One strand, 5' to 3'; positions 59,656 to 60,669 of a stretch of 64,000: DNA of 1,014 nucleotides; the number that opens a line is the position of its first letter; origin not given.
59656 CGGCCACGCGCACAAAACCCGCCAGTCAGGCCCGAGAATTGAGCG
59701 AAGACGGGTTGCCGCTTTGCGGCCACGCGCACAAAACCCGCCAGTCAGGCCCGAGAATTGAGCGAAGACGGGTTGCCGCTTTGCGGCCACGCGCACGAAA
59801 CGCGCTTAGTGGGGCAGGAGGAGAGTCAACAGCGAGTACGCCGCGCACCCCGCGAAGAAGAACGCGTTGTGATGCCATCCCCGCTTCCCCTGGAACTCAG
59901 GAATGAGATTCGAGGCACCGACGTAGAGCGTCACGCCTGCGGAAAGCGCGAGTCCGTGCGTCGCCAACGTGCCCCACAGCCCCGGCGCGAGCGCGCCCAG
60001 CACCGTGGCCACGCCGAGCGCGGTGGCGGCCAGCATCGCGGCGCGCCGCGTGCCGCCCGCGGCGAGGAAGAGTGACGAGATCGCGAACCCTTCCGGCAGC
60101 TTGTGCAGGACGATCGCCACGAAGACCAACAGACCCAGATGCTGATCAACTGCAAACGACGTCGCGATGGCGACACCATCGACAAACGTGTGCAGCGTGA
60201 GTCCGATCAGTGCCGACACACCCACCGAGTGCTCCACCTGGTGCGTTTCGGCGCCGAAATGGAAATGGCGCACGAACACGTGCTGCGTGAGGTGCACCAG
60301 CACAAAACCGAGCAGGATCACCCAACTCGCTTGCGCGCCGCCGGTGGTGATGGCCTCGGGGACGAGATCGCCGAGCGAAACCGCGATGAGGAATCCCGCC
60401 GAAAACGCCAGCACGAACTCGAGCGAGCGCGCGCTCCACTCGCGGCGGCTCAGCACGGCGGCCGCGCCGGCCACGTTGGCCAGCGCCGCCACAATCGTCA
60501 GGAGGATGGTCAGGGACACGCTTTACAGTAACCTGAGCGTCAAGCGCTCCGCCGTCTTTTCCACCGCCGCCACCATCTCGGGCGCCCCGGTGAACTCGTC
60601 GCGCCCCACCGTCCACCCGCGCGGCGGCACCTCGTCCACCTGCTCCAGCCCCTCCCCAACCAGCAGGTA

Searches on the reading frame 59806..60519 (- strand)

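Call 15: search_protein_families(library=pfam, proteins=[window:59806-60519:-], max_evalue=0.01)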
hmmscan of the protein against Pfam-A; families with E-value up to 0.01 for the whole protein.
window:59806-60519:- (237 aa): 1 family
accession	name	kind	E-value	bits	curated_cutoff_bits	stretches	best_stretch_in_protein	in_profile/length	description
PF02535.28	Zip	-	8.2e-21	75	35.1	2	100-231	178-322/323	ZIP Zinc transporter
